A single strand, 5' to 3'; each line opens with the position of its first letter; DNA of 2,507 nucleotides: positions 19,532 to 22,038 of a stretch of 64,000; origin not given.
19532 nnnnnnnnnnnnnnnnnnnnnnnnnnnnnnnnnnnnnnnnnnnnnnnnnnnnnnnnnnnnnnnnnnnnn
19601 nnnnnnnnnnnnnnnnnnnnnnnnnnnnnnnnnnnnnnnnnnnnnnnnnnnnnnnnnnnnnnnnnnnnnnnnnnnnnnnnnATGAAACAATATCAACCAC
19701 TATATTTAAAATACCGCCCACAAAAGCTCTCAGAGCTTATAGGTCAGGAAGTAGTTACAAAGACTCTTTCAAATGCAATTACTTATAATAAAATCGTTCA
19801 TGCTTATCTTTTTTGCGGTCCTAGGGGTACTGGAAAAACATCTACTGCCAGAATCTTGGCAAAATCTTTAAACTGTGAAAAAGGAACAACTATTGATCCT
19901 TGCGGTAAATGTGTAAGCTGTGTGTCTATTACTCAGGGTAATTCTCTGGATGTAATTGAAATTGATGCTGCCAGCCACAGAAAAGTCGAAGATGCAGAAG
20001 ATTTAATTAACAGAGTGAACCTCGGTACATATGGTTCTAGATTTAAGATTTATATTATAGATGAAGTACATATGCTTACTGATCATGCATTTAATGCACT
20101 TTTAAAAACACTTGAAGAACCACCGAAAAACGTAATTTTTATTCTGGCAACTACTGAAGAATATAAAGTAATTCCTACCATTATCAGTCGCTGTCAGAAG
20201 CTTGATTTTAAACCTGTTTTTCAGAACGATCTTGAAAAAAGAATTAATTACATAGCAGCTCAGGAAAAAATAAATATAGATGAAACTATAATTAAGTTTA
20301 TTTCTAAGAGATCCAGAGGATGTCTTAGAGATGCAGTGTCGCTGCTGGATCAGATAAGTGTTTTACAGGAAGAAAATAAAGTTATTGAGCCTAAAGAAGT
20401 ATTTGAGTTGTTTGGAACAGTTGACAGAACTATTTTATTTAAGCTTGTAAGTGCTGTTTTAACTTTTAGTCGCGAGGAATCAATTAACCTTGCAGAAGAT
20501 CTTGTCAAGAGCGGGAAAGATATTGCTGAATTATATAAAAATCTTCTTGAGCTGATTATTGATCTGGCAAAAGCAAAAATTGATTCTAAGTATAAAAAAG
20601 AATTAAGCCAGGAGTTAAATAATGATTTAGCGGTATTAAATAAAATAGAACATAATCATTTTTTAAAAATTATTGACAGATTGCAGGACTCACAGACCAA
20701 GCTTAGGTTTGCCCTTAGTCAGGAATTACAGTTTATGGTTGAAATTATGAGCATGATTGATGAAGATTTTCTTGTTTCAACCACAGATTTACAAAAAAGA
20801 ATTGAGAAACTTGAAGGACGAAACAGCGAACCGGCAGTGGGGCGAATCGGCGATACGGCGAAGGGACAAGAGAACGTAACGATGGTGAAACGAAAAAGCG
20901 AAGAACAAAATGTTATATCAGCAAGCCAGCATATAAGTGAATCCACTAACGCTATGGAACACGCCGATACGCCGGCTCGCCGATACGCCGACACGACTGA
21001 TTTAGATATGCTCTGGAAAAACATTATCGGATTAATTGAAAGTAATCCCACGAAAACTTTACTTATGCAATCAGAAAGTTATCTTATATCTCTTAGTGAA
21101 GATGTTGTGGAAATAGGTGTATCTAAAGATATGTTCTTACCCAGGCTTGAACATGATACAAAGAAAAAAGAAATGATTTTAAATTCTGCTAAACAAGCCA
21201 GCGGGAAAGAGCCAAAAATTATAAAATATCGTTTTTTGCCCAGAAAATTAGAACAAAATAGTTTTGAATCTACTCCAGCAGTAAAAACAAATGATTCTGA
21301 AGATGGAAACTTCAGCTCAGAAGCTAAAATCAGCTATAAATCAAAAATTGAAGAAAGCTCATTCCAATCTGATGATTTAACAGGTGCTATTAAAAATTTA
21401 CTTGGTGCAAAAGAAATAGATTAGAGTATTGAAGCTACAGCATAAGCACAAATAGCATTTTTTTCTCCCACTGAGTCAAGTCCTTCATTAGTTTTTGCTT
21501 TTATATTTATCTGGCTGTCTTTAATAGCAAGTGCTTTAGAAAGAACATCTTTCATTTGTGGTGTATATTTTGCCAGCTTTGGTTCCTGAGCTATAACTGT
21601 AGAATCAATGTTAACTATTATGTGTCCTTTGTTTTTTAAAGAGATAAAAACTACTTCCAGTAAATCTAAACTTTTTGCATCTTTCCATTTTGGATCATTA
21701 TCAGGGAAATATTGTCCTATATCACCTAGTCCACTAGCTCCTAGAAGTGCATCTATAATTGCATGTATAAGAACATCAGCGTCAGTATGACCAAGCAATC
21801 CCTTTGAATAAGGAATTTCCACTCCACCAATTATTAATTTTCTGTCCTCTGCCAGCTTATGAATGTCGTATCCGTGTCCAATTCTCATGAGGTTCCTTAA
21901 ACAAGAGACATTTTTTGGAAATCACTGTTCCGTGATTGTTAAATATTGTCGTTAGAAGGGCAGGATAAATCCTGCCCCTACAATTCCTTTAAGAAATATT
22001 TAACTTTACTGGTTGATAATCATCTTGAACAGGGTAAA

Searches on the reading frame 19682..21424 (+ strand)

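Call 80: search_protein_families(library=pfam, proteins=[window:19682-21424:+], max_evalue=0.001)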
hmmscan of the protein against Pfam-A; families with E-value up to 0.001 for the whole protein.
window:19682-21424:+ (580 aa): 10 families
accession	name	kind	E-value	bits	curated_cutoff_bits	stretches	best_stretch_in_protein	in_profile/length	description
PF13177.12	DNA_pol3_delta2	-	2.8e-47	161.1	27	1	22-179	2-160/161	DNA polymerase III, delta subunit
PF00004.35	AAA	-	2.8e-13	50.9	21.2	1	43-174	2-126/131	ATPase family associated with various cellular activities (AAA)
PF13401.12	AAA_22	-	1.5e-08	35.4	27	1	43-160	9-125/130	AAA domain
PF12169.13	DNA_pol3_gamma3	-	5.7e-08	33.1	24.4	1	238-320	4-88/143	DNA polymerase III subunits gamma and tau domain III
PF05496.18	RuvB_N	-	1.2e-07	32.1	27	1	12-103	2-98/159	Holliday junction DNA helicase RuvB P-loop domain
PF22608.2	DNAX_ATPase_lid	-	3.1e-07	30.5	27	1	185-224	3-42/49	DNA polymerase III clamp loader subunit, ATPase lid domain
PF07728.20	AAA_5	-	2.8e-06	27.8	22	1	43-146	3-92/139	AAA domain (dynein-related subfamily)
PF13604.12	AAA_30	-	9.6e-06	25.9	27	1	44-154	23-122/191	AAA domain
PF23007.1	DnaA_N-like_STI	-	3.1e-05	24.4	27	1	436-494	5-66/86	STICHEL, DnaA_N-like alpha-beta domain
PF05970.20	PIF1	-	0.00062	19.8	25.9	0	22-145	6-127/223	PIF1-like helicase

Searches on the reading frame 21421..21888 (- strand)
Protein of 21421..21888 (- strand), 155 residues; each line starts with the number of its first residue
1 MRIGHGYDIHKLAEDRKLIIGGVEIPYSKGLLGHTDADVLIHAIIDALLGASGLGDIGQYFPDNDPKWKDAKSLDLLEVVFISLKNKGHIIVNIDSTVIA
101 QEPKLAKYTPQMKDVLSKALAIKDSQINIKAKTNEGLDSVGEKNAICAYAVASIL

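Call 80: search_protein_families(library=pfam, proteins=[window:21421-21888:-], max_evalue=0.001)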
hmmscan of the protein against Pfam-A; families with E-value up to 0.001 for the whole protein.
window:21421-21888:- (155 aa): 1 family
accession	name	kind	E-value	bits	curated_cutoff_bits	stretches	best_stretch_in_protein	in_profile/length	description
PF02542.21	YgbB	-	1.2e-63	214.6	26.7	1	1-154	1-154/155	YgbB family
